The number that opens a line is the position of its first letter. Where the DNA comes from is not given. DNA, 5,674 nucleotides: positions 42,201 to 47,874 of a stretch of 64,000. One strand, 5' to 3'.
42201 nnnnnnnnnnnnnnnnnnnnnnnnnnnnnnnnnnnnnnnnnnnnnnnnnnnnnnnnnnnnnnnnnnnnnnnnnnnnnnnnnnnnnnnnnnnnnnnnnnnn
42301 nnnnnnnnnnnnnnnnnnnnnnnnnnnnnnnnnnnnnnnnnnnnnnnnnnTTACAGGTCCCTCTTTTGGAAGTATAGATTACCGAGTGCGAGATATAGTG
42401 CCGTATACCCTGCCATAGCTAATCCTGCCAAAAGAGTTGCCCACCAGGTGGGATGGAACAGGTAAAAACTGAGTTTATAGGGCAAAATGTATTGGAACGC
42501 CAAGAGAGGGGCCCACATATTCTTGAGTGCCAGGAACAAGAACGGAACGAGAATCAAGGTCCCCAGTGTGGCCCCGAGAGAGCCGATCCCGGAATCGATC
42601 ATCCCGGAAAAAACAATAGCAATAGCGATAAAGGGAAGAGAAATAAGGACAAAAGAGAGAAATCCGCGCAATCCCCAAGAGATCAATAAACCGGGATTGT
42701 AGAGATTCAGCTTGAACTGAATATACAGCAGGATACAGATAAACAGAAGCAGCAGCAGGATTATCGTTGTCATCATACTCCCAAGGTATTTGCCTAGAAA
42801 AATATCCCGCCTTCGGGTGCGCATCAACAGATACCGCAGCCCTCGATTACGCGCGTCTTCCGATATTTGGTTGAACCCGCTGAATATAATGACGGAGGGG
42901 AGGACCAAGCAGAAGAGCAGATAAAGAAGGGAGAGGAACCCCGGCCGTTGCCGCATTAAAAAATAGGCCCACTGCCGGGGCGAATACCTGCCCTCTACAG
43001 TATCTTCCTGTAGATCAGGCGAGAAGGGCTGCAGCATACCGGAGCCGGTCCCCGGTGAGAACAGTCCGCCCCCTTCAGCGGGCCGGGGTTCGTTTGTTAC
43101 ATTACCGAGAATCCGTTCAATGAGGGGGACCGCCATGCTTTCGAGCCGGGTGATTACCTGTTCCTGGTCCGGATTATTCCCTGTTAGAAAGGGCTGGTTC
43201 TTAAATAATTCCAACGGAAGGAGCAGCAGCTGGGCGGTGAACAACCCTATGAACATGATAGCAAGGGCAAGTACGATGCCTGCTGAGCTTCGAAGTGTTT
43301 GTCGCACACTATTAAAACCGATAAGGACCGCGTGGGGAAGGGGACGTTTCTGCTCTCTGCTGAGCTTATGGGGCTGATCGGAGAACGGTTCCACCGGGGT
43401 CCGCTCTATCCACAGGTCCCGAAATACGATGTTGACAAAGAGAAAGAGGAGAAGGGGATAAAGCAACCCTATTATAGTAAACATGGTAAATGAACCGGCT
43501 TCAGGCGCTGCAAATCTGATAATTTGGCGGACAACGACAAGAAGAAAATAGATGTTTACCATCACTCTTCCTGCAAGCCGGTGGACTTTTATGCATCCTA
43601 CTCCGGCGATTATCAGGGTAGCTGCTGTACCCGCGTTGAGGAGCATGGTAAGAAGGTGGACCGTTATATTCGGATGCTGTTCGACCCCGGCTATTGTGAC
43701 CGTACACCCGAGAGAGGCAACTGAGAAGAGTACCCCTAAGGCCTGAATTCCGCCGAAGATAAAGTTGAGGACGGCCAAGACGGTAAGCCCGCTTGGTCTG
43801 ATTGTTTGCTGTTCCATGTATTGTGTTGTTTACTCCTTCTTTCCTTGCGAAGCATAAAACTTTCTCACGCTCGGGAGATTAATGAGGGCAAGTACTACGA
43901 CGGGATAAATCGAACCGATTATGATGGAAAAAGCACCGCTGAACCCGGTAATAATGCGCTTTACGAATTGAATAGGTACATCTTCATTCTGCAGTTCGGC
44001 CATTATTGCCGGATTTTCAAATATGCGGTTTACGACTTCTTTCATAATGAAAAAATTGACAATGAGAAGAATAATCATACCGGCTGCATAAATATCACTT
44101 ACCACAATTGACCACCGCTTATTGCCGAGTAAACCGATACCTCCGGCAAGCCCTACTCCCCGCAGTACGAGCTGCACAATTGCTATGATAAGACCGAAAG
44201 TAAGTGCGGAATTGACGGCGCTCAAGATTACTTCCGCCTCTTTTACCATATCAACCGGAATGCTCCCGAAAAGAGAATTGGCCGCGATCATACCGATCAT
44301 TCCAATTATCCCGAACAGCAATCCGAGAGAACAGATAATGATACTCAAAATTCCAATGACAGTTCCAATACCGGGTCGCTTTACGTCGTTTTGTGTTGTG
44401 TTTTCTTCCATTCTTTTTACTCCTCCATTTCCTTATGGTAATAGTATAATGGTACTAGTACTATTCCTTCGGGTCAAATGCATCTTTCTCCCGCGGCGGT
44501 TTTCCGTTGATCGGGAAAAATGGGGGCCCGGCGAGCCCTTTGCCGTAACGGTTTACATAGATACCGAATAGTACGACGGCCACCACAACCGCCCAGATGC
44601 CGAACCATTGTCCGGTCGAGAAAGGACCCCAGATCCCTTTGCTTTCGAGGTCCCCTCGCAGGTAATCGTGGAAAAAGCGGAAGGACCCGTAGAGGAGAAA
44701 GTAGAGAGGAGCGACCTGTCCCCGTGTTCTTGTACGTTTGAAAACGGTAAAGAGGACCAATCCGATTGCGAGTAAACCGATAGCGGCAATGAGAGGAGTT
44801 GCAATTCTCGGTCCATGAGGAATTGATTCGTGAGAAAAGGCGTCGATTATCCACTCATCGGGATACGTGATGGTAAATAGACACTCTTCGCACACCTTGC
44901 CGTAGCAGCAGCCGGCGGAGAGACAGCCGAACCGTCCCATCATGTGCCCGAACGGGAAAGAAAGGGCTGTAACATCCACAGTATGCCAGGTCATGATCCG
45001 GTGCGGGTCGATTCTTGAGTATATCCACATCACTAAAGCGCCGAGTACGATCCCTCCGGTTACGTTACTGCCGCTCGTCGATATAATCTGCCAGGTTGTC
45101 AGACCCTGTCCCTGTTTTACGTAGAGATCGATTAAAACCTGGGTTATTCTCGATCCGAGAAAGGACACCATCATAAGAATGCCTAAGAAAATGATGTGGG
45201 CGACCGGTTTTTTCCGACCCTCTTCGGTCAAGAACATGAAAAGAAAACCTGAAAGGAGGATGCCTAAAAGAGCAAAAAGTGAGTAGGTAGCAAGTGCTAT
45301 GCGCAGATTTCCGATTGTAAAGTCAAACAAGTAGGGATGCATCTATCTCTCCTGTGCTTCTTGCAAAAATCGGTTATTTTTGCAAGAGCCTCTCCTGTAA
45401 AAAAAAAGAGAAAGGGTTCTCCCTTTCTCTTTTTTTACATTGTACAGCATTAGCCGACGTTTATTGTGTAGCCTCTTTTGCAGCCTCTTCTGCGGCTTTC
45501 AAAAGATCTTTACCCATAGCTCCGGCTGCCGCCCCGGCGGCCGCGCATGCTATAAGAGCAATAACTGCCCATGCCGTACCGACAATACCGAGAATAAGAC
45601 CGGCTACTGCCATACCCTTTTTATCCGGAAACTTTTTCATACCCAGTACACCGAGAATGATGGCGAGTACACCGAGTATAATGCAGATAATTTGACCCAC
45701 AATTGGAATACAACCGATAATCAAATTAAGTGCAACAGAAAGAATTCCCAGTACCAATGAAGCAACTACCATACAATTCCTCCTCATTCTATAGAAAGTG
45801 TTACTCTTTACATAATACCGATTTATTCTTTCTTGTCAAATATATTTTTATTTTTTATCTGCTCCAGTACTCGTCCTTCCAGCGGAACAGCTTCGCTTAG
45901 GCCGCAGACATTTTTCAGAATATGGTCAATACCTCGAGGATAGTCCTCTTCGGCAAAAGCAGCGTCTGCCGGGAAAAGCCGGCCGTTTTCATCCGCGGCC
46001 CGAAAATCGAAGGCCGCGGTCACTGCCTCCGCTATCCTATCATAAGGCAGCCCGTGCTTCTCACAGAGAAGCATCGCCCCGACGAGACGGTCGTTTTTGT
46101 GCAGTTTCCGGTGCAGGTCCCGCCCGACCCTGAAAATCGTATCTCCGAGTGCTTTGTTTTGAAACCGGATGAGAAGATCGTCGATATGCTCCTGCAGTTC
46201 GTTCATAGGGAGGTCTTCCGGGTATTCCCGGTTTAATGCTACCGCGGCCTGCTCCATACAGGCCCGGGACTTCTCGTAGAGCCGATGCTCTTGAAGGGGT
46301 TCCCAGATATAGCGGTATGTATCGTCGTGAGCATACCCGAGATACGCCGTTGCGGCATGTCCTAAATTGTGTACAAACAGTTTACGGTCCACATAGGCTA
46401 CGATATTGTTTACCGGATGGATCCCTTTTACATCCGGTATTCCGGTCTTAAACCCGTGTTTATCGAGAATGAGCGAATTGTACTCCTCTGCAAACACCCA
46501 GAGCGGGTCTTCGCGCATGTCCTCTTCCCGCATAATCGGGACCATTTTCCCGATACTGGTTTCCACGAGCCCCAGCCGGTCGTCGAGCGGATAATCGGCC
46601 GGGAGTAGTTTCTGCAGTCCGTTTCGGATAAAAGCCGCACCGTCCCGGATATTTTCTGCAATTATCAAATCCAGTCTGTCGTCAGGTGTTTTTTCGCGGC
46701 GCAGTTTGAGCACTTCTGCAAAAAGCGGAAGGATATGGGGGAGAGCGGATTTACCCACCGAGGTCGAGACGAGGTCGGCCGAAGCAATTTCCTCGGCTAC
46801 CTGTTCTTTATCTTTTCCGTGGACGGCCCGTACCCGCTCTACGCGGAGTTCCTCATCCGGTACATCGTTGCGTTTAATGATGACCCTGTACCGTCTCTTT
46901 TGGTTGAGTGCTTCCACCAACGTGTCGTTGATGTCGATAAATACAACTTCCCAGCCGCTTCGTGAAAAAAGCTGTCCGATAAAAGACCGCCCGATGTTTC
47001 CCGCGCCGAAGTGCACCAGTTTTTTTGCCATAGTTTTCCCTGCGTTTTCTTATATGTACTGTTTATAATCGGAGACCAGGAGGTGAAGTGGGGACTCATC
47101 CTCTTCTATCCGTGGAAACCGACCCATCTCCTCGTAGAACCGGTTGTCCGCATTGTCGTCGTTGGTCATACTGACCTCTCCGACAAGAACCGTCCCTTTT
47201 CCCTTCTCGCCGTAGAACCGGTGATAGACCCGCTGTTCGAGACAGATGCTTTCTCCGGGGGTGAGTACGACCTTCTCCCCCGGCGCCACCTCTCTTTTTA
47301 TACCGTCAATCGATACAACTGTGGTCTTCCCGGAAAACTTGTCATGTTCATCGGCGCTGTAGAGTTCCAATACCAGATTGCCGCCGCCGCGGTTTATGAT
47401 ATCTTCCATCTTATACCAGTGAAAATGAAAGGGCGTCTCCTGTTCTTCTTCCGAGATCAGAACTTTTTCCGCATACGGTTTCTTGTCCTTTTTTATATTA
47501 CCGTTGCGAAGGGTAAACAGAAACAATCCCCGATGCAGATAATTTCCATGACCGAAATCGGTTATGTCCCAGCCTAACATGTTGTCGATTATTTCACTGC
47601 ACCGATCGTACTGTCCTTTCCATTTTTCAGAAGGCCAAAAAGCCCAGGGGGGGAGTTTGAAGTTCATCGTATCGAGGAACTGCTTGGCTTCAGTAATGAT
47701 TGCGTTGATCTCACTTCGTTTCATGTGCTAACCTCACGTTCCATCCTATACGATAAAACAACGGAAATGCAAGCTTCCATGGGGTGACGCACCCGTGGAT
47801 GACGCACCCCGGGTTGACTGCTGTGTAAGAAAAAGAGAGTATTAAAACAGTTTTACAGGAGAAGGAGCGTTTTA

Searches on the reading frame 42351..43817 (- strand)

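Call 10: search_protein_families(library=pfam, proteins=[window:42351-43817:-])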
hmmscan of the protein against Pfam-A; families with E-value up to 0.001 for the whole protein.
window:42351-43817:- (488 aa): 1 family
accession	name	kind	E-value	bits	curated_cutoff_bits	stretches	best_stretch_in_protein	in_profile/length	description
PF12679.13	ABC2_membrane_2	-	2.6e-08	33.9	27.2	1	235-488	72-283/283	ABC-2 family transporter protein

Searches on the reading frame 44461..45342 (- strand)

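Call 10: search_protein_families(library=pfam, proteins=[window:44461-45342:-])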
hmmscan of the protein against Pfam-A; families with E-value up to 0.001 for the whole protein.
window:44461-45342:- (293 aa): 1 family
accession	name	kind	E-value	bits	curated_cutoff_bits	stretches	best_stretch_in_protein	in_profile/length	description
PF01790.23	LGT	-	9.1e-33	114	24.9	1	14-259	8-238/240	Prolipoprotein diacylglyceryl transferase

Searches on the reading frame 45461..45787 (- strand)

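Call 29: search_protein_families(library=pfam, proteins=[window:45461-45787:-])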
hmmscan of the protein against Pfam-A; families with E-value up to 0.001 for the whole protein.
window:45461-45787:- (108 aa): 1 family
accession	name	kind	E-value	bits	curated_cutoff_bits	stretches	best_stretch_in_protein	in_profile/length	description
PF13828.11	DUF4190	-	7.4e-06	26.1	35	1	8-76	3-61/62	Domain of unknown function (DUF4190)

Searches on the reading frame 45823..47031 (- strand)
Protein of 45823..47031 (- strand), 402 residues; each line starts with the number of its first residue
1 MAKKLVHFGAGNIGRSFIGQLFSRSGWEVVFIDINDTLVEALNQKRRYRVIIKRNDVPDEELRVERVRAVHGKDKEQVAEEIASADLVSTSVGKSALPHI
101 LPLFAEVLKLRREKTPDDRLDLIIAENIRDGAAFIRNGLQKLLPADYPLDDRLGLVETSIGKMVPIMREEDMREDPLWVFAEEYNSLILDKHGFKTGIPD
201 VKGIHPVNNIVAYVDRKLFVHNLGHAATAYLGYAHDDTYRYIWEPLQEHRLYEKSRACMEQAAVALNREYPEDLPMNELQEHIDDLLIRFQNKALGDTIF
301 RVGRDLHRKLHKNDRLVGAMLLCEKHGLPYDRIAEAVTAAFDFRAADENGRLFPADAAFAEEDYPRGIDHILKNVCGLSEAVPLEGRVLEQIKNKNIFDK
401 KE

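Call 10: search_protein_families(library=pfam, proteins=[window:45823-47031:-])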
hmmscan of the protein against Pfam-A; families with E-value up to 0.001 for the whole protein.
window:45823-47031:- (402 aa): 2 families
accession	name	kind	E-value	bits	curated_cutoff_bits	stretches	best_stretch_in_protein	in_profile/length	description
PF01232.29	Mannitol_dh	-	8.2e-36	124.3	27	1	4-202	2-198/199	Mannitol dehydrogenase Rossmann domain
PF08125.19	Mannitol_dh_C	-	2.1e-22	80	30.7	1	209-356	1-142/190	Mannitol dehydrogenase C-terminal domain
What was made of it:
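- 45823..47031 (-): Mannitol-1-phosphate-5-dehydrogenase-like gene (402 aa), divergent from the operon. An accessory specific to the window lineage. Pfam Mannitol_dh 8e-36 and Mannitol_dh_C 2e-22 (call 10).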

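Call 80: search_protein_families(library=ncbifam, proteins=[window:45823-47031:-], max_evalue=0.00001)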
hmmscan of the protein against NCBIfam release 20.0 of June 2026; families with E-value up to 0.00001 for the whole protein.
window:45823-47031:- (402 aa): 11 families
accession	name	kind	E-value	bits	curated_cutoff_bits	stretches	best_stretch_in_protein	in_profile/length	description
NF002652.0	PRK02318.2-5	equivalog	3.7e-71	240.2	356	1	4-393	2-376/377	mannitol-1-phosphate 5-dehydrogenase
NF002646.0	PRK02318.1-2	equivalog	5.9e-70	236.3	368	1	4-348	2-339/382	mannitol-1-phosphate 5-dehydrogenase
NF002653.0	PRK02318.2-6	equivalog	1.6e-64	218.3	404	1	4-384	3-370/387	mannitol-1-phosphate 5-dehydrogenase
NF002650.0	PRK02318.2-2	equivalog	2.5e-63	214.4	359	1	5-347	3-340/388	mannitol-1-phosphate 5-dehydrogenase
NF002647.0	PRK02318.1-3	equivalog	1.2e-61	209.1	357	1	3-380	2-368/384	mannitol-1-phosphate 5-dehydrogenase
NF002649.0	PRK02318.2-1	equivalog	5.7e-59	199.9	422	1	5-394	3-380/386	mannitol-1-phosphate 5-dehydrogenase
NF002648.0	PRK02318.1-4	equivalog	5.4e-56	190.5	719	1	4-349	2-340/382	mannitol-1-phosphate 5-dehydrogenase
NF002651.0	PRK02318.2-4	equivalog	3.9e-44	151.2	269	1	3-328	4-302/368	mannitol-1-phosphate 5-dehydrogenase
NF002645.0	PRK02318.1-1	equivalog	6e-37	127.7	389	1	4-331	2-310/368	mannitol-1-phosphate 5-dehydrogenase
NF046057.1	bifunc_MtlD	equivalog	2e-11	43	800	1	202-341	503-638/683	bifunctional mannitol-1-phosphate dehydrogenase/phosphatase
NF043014.1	DArabDhDalD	equivalog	2.7e-08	32.9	600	1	168-311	215-354/452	D-arabinitol 4-dehydrogenase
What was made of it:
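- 45823..47031 (-): NCBIfam MtlD models reach 240 bits, below the cut-off of 356 (call 80).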

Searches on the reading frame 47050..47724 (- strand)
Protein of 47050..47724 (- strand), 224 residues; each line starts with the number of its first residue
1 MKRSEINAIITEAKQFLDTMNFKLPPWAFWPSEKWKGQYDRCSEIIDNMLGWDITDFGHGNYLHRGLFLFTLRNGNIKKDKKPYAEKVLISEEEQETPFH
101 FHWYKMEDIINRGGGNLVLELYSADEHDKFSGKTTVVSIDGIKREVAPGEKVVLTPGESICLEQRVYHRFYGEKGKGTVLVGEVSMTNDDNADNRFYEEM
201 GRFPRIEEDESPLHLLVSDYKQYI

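Call 10: search_protein_families(library=pfam, proteins=[window:47050-47724:-])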
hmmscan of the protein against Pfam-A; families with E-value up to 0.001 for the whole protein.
window:47050-47724:- (224 aa): 1 family
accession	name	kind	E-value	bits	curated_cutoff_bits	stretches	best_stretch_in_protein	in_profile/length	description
PF07385.18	Lyx_isomer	-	4.3e-98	327.4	20.8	1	1-220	1-222/222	D-lyxose isomerase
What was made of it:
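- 47050..47724 (-): D-lyxose/D-mannose isomerase (cupin, 224 aa). Candidate sugar-entry isomerase of this lineage. Pfam Lyx_isomer 4e-98 (call 10).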

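Call 80: search_protein_families(library=ncbifam, proteins=[window:47050-47724:-], max_evalue=0.00001)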
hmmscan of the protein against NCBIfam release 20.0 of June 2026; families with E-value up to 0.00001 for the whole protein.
window:47050-47724:- (224 aa): 1 family
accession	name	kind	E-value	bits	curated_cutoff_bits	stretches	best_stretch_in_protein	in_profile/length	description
NF051472.1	LyManIsomGneg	equivalog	3e-83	278.8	350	1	1-223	1-226/227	D-lyxose/D-mannose isomerase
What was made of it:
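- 47050..47724 (-): NCBIfam NF051472 gives 279 bits, cut-off 350 (call 80).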
